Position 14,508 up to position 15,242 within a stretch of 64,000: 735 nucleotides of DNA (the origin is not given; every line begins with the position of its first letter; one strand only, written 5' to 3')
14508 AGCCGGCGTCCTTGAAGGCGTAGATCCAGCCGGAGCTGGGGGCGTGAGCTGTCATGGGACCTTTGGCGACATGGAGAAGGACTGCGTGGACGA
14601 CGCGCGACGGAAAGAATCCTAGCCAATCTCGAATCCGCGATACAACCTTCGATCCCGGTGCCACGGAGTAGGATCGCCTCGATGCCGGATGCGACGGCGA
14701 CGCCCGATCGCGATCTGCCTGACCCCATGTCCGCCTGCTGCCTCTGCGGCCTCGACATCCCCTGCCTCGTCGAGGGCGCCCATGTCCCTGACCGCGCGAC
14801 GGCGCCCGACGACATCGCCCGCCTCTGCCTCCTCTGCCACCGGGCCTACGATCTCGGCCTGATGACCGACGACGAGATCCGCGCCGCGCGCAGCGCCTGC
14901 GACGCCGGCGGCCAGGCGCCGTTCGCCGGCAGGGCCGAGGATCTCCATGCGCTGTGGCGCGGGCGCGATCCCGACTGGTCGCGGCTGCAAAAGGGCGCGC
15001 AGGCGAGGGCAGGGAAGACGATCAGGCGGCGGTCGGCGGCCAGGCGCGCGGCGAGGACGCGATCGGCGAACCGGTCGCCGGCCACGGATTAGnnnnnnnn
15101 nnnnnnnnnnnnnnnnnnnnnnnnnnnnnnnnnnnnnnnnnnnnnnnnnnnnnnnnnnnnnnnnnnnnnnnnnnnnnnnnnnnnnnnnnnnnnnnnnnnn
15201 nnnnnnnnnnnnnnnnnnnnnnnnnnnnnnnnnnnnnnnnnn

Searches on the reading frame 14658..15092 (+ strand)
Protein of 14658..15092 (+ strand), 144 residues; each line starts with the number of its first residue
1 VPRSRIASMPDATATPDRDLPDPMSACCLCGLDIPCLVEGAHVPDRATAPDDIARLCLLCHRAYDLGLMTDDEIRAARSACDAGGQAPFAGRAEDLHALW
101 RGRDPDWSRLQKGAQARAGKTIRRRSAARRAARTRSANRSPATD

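Call 8: search_protein_families(library=pfam, proteins=[window:14658-15092:+], max_evalue=0.01)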
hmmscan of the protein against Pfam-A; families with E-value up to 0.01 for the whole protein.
window:14658-15092:+ (144 aa): 0 families

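Call 13: find_homologous_proteins(query=window:14682-15092:+, max_evalue=0.001)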
Query window:14682-15092:+ (136 aa): 4 proteins with E <= 0.001 among 293 candidates.
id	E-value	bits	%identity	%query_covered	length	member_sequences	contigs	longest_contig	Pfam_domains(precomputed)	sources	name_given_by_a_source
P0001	6.6e-84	297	100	100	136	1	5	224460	-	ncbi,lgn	-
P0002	4.9e-52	193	77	73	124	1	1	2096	-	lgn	-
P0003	1.2e-47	179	74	70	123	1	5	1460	-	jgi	jgi:hypothetical protein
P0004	2.8e-19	87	58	57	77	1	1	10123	-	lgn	-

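Call 15: find_encoding_contigs(protein=P0001, flank=10000, max_places=10)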
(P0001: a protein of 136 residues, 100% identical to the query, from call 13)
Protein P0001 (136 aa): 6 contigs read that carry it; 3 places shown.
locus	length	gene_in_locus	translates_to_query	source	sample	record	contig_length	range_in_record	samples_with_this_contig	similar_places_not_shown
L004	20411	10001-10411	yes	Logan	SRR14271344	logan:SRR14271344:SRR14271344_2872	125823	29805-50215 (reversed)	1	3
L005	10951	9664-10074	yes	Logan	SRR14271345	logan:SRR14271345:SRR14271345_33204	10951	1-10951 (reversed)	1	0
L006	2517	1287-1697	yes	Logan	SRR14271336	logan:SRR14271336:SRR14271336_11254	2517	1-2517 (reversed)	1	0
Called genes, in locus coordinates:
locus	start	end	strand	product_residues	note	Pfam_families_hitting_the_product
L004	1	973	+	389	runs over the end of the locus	-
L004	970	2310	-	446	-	-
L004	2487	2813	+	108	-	-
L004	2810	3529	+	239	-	-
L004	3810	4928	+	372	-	PF02899:Phage_int_SAM_1 (faint), PF00589:Phage_integrase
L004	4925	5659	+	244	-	-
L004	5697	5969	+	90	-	-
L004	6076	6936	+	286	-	-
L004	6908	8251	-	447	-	-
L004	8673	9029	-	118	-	-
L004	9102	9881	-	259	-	-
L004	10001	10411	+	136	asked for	-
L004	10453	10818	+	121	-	-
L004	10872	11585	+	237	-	PF02586:SRAP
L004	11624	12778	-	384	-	PF13191:AAA_16 (weak), PF01637:ATPase_2 (weak), PF13173:AAA_14 (faint), PF13401:AAA_22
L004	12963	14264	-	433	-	PF13657:Couple_hipA (faint), PF07804:HipA_C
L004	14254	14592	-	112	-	PF13560:HTH_31, PF01381:HTH_3 (faint)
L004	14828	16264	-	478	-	PF13657:Couple_hipA, PF07804:HipA_C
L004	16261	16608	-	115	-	-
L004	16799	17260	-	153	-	PF00717:Peptidase_S24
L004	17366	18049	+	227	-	-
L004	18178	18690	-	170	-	-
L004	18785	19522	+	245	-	PF13560:HTH_31 (weak), PF01381:HTH_3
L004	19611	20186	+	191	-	-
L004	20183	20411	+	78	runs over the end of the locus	-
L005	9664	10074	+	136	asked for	-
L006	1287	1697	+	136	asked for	-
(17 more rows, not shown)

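Call 16: find_encoding_contigs(protein=P0004, flank=10000, max_places=6)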
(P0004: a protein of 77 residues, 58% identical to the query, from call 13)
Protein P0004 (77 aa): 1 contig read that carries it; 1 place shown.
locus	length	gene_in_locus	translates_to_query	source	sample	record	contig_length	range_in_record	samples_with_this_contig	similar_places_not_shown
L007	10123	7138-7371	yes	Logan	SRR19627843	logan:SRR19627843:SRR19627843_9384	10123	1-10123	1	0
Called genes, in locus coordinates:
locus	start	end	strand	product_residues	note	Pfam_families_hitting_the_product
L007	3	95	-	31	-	?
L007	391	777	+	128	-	-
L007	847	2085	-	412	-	-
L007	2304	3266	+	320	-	PF00413:Peptidase_M10 (weak)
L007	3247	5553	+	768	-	PF00082:Peptidase_S8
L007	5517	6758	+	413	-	PF13365:Trypsin_2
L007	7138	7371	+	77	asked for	-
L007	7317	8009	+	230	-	-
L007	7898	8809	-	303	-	PF02826:2-Hacid_dh_C, PF03446:NAD_binding_2, PF14833:NAD_binding_11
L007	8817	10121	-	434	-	?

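Call 19: find_encoding_contigs(protein=P0002, flank=10000, max_places=6)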
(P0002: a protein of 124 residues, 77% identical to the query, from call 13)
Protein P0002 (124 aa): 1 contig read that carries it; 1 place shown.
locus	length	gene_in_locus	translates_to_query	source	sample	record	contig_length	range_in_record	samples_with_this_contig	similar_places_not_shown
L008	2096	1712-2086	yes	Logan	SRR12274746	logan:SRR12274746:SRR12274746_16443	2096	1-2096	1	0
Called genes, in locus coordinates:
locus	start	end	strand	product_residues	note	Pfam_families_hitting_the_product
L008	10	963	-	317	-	-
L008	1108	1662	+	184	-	-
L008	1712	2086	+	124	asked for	-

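Call 20: find_encoding_contigs(protein=P0003, flank=10000, max_places=6)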
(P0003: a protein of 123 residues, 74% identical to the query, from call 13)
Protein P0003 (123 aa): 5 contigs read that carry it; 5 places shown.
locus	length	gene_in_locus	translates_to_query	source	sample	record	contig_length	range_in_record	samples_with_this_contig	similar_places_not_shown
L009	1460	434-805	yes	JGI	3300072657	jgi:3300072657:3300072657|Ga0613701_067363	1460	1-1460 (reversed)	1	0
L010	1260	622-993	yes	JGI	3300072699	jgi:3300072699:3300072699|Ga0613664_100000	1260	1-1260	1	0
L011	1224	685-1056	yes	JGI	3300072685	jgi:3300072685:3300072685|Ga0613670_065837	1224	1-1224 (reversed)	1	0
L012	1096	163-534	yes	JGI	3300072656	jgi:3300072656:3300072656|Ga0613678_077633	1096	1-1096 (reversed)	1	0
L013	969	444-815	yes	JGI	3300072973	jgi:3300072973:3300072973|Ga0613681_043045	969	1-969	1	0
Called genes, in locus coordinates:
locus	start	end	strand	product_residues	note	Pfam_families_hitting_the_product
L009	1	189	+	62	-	?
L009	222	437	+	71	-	-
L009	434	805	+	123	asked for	-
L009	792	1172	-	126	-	PF04299:FMN_bind_2, PF12900:Pyridox_ox_2 (weak)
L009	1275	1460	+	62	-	?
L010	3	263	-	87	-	?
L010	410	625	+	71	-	-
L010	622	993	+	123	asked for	-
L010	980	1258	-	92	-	?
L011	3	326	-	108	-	?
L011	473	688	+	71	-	-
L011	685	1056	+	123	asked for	-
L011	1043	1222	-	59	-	?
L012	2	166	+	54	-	?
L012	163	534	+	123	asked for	-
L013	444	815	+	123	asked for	-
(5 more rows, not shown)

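Call 29: search_protein_families(library=pfam, proteins=[P0001, P0002, P0003, P0015, P0005], max_evalue=10)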
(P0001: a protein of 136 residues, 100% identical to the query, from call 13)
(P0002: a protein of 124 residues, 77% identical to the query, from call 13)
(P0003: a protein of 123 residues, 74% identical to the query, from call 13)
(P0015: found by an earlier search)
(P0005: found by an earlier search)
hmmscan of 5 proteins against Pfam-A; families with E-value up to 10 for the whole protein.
P0001 (136 aa): 1 family
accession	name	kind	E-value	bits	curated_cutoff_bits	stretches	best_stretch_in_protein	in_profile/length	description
PF13391.12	HNH_2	-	2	8.8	21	1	19-41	1-23/66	HNH endonuclease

P0002 (124 aa): 0 families

P0003 (123 aa): 0 families

P0015 (259 aa): 0 families

P0005 (121 aa): 2 families
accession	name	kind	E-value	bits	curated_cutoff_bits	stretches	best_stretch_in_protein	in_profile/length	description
PF13663.11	DUF4148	-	0.22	12.4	27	1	1-35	1-32/62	Domain of unknown function (DUF4148)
PF23993.1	DUF7311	-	7.5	7.6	27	0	6-25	6-25/150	Domain of unknown function (DUF7311)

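Call 30: search_protein_families(library=padloc, proteins=[P0015, P0001, P0005, P0006, P0007, P0008, P0010, P0011, P0013, P0014], max_evalue=0.01)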
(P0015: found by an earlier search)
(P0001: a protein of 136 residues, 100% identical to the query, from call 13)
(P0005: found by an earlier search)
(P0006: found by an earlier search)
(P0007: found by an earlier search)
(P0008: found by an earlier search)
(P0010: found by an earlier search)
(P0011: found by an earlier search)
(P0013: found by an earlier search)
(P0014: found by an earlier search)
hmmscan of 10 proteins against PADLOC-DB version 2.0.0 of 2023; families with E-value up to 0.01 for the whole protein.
P0015 (259 aa): 0 families

P0001 (136 aa): 0 families

P0005 (121 aa): 0 families

P0006 (237 aa): 0 families

P0007 (384 aa): 1 family
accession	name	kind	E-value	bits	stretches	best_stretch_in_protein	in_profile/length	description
PDLC04140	mad8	-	0.0029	15.2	0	28-50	24-46/314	mads_8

P0008 (433 aa): 5 families
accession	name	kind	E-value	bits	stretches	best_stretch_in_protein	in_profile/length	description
PDLC04342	PDC-M03A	-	7.6e-09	33.5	1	186-362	20-208/299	-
PDLC04340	PDC-M03A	-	2e-08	32.1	1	186-358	18-181/280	-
PDLC04339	PDC-M03A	-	3.5e-06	24.6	1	303-362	133-192/293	-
PDLC04345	PDC-M03A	-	7e-05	20.2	1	191-354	23-199/302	-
PDLC04344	PDC-M03A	-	0.00073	17.1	1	311-352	154-196/305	-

P0010 (112 aa): 5 families
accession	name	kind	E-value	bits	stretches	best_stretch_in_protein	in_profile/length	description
PDLC03947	RmrA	-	0.0002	18.3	1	19-65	9-55/383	-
PDLC04142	capH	-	0.00032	19.7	1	20-72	5-57/103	capH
PDLC02926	HTH_VI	-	0.0009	17.5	1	22-60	2-40/92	-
PDLC03665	Control_protein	-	0.0014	16.9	1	23-59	10-47/77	control protein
PDLC03949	RmrA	-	0.0069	13.3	1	26-61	7-42/363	-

P0011 (478 aa): 3 families
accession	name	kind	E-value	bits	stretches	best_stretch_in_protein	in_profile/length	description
PDLC04339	PDC-M03A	-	9.4e-06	23.2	1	319-360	135-175/293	-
PDLC04340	PDC-M03A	-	9.9e-06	23.2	1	319-361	128-169/280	-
PDLC04342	PDC-M03A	-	0.001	16.7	1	325-359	155-190/299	-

P0013 (115 aa): 1 family
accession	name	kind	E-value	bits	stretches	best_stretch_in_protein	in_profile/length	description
PDLC02926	HTH_VI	-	0.0042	15.3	1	12-53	2-43/92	-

P0014 (153 aa): 0 families

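Call 35: find_homologous_proteins(query=P0007, max_evalue=1e-10)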
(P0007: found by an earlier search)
Query P0007 (384 aa): 1179 proteins with E <= 1e-10 among 8000 candidates; the best 120 are listed.
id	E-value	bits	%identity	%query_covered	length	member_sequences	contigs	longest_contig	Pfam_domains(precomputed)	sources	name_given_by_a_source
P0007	1.2e-250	849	100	100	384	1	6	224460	PF13173.13,PF13401.13,PF01637.25,PF13191.13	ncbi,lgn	-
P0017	1.4e-158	546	68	97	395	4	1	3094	PF13173.13,PF13401.13,PF01637.25,PF13191.13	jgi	jgi:hypothetical protein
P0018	2.6e-156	538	65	99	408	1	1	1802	PF13173.13,PF13401.13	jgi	-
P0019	3.1e-155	535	65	99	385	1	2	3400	PF13173.13,PF13401.13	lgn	-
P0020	2.5e-148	512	63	98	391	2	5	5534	PF13173.13,PF13401.13,PF01637.25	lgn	-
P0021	1.7e-144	499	63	97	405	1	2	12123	PF13173.13,PF13401.13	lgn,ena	-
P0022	8.3e-135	467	59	100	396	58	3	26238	PF13401.13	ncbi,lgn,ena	-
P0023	2.0e-132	460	59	98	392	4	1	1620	PF13401.13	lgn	-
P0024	2.3e-132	459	59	97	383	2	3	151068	PF13173.13,PF13401.13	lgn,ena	-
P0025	4.9e-131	455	57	98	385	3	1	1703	PF13173.13,PF13401.13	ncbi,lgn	ncbi:MAG: AAA family ATPase [Rhodospirillaceae bacterium]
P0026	9.6e-131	454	57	97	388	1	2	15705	PF13173.13,PF13401.13,PF01637.25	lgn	-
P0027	2.5e-130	453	58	97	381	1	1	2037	PF13401.13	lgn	-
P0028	3.0e-130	452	58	97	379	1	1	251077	PF13401.13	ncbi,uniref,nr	ncbi:AAA family ATPase [Azospirillum sp. SYSU D00513]|uniref:AAA family ATPase n=1 Tax=Azospirillum 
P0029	7.8e-130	451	56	98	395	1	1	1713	PF13173.13,PF13401.13,PF01637.25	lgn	-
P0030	4.6e-129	449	59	93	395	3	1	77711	PF13173.13,PF13401.13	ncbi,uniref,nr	ncbi:AAA family ATPase [Azospirillum argentinense]|uniref:AAA family ATPase n=1 Tax=Azospirillum arg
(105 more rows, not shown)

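Call 36: find_encoding_contigs(protein=P0021, flank=6000, max_places=3)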
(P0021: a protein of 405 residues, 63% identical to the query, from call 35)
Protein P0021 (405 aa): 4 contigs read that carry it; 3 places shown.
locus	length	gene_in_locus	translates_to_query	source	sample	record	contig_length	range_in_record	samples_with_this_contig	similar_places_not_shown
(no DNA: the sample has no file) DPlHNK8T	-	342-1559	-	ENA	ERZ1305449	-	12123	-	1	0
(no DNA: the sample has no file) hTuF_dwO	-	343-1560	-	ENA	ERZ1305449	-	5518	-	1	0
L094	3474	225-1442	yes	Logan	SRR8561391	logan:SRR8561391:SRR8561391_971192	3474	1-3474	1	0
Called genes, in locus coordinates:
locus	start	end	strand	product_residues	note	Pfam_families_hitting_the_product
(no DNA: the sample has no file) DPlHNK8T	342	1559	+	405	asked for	PF13173:AAA_14 (faint), PF13401:AAA_22 (weak)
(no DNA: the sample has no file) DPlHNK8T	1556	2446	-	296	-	PF05598:DUF772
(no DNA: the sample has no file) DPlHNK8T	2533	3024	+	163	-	-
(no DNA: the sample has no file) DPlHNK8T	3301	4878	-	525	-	PF00496:SBP_bac_5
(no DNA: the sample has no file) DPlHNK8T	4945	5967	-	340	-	PF01408:GFO_IDH_MocA, PF02894:GFO_IDH_MocA_C, PF22725:GFO_IDH_MocA_C3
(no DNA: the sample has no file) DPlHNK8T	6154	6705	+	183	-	PF01292:Ni_hydr_CYTB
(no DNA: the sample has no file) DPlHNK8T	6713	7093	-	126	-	PF01042:Ribonuc_L-PSP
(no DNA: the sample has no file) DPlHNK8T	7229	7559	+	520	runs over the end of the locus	PF00496:SBP_bac_5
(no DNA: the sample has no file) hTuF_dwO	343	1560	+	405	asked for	PF13173:AAA_14 (faint), PF13401:AAA_22 (weak)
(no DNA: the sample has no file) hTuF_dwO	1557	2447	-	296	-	PF05598:DUF772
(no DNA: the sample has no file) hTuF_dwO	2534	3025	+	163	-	-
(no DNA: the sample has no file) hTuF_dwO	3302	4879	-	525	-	PF00496:SBP_bac_5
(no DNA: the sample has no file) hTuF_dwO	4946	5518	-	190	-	?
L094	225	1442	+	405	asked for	PF13173:AAA_14 (faint), PF13401:AAA_22 (weak)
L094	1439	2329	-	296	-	PF05598:DUF772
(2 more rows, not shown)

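Call 37: find_encoding_contigs(protein=P0024, flank=6000, max_places=3)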
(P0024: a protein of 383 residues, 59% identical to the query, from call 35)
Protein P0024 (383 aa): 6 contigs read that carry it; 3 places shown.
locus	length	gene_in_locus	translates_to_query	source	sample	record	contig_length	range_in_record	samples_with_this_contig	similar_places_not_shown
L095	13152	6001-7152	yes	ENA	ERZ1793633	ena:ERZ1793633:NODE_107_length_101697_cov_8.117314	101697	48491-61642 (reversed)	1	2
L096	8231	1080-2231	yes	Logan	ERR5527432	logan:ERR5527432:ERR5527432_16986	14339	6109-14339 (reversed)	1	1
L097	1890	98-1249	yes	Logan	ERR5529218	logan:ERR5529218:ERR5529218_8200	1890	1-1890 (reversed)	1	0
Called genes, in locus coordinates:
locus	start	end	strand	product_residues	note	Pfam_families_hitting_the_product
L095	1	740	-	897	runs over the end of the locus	-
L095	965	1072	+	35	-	-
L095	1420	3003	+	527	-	PF20154:LNT_N, PF00795:CN_hydrolase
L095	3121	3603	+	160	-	PF01381:HTH_3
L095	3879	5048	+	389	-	PF00438:S-AdoMet_synt_N, PF02772:S-AdoMet_synt_M, PF02773:S-AdoMet_synt_C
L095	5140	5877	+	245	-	PF02390:Methyltransf_4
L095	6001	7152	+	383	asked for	PF13173:AAA_14 (faint), PF13401:AAA_22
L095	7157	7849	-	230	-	PF13302:Acetyltransf_3, PF00583:Acetyltransf_1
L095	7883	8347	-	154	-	PF00027:cNMP_binding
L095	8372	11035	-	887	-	PF00664:ABC_membrane, PF00005:ABC_tran (weak)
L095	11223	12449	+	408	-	PF04101:Glyco_tran_28_C (weak)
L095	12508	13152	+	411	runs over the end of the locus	PF00534:Glycos_transf_1, PF13692:Glyco_trans_1_4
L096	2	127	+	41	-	?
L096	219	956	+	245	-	PF02390:Methyltransf_4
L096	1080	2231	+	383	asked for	PF13173:AAA_14 (faint), PF13401:AAA_22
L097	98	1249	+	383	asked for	PF13173:AAA_14 (faint), PF13401:AAA_22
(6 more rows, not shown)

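Call 38: find_encoding_contigs(protein=P0022, flank=6000, max_places=3)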
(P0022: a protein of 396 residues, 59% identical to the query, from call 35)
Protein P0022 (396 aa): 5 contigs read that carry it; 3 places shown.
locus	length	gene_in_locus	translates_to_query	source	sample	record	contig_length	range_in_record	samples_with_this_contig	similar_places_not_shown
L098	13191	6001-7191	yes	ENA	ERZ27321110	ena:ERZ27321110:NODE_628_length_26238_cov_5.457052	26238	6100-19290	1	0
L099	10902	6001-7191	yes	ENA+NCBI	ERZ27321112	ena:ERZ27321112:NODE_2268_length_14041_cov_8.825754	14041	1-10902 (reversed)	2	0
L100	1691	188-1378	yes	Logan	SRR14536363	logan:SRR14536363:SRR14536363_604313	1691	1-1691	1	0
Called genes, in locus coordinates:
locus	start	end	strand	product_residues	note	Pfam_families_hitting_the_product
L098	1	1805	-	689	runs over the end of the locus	PF22879:AIPR_N, PF10592:AIPR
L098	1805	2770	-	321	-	PF14390:DUF4420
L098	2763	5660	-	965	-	PF13604:AAA_30 (faint), PF05496:RuvB_N (faint), PF13177:DNA_pol3_delta2, PF13401:AAA_22 (weak), PF00004:AAA, PF10593:Z1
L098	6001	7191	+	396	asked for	PF13401:AAA_22 (weak)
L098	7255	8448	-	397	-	PF00162:PGK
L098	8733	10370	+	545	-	PF01928:CYTH, PF05235:CHAD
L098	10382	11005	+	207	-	PF01656:CbiA, PF09140:MipZ (weak), PF13614:AAA_31 (weak)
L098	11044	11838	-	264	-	PF13489:Methyltransf_23, PF08241:Methyltransf_11, PF08242:Methyltransf_12, PF13649:Methyltransf_25, PF13847:Methyltransf_31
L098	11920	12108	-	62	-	-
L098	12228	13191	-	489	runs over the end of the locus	PF00512:HisKA (faint), PF02518:HATPase_c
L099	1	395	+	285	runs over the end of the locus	PF00749:tRNA-synt_1c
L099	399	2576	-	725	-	PF00890:FAD_binding_2 (weak), PF01266:DAO, PF01494:FAD_binding_3 (weak), PF01593:Amino_oxidase, PF01946:Thi4 (weak), PF12831:FAD_oxidored, PF13450:NAD_binding_8, PF01266:DAO, +2 more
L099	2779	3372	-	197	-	PF21176:RecR_HhH, PF02132:RecR_ZnF (weak), PF01751:Toprim (weak), PF13662:Toprim_4, PF21175:RecR_C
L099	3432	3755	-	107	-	PF02575:YbaB_DNA_bd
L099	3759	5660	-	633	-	PF05496:RuvB_N (weak), PF13177:DNA_pol3_delta2, PF13604:AAA_30 (weak), PF00004:AAA, PF13401:AAA_22 (weak), PF22608:DNAX_ATPase_lid, PF12169:DNA_pol3_gamma3, PF12362:DUF3646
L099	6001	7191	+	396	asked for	PF13401:AAA_22 (weak)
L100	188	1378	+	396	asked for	PF13401:AAA_22 (weak)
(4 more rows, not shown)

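Call 39: search_dna_similar(query=P0001, collection=plasmids, mode=protein, max_evalue=0.001, max_rows=20)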
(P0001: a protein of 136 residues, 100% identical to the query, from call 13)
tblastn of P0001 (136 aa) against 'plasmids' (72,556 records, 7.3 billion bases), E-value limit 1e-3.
No match.

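Call 40: search_dna_similar(query=P0001, collection=phages, mode=protein, max_evalue=0.001, max_rows=20)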
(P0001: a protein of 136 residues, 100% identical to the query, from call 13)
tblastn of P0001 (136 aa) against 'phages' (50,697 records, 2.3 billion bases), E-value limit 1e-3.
No match.

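Call 44: find_related_loci(query=A3, collection=metagenome_contigs, flank=8000)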
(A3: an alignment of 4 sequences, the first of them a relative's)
Query A3 (136 aa) in metagenome_contigs; peptide patterns used: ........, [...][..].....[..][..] (x = any residue, [..] = any of these).
213 stretches matched a pattern; 1 encode a relative of the query (tblastn E <= 1e-3); 1 distinct loci.
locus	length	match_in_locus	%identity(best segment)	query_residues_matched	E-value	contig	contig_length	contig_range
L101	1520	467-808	54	17-132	5e-36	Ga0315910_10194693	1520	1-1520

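Call 45: find_related_loci(query=A3, collection=viral_contigs, flank=8000)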
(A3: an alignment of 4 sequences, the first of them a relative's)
Query A3 (136 aa) in viral_contigs; peptide patterns used: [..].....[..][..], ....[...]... (x = any residue, [..] = any of these).
31 stretches matched a pattern, but none encodes a relative of the query by tblastn (E <= 1e-3).

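Call 47: predict_structure(alignment_id=A3)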
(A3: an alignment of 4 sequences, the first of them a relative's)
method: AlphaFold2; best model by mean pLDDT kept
length: 136 residues; sequences in the alignment: 4
mean_pLDDT: 56.9   pTM: 0.34
mean pLDDT of the five models: 56.9, 53.2, 51.3, 49.0, 48.6
residues with pLDDT >= 90: 0; 70-90: 16; 50-70: 86; < 50: 34
segments of 3 or more residues with pLDDT < 50: 1-18, 20-34
pLDDT, mean of each block of 10 residues (from residue 1): 36 40 43 49 58 62 66 62 58 57 62 66 79 62
secondary structure, 60 per line:
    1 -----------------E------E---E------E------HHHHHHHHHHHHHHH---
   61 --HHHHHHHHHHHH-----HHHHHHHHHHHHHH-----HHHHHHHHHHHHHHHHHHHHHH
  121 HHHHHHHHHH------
elements in order: H43-57 H63-74 H80-93 H99-130

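Call 49: search_protein_representatives(alignment_id=A3)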
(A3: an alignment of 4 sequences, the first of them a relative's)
Query: 4 sequences, 123 profile positions. Proteins with E-value up to 0.001 (for the whole library): 46; up to 1e-10: 12; up to 1e-30: 2. The best 46 are listed.
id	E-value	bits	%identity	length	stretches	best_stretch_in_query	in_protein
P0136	1.2e-42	161.0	-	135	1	6-120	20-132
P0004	3.7e-36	140.0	-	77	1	4-80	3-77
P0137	2.1e-28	114.9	-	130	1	3-121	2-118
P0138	5.9e-22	94.1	-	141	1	7-121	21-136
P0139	3.7e-18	81.8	-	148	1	3-120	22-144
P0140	5.6e-17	78.0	-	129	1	5-116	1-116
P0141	7.4e-16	74.4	-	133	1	4-121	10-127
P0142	2.8e-14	69.3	-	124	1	6-123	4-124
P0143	3.5e-14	69.0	-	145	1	6-119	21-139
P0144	2.4e-13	66.3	-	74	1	12-72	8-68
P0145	8.3e-12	61.3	-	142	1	2-121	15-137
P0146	1.6e-11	60.4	-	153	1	6-119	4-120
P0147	9.9e-10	54.6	-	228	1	7-121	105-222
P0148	7.8e-09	51.7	-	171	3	11-62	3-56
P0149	5.7e-08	48.9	-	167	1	6-121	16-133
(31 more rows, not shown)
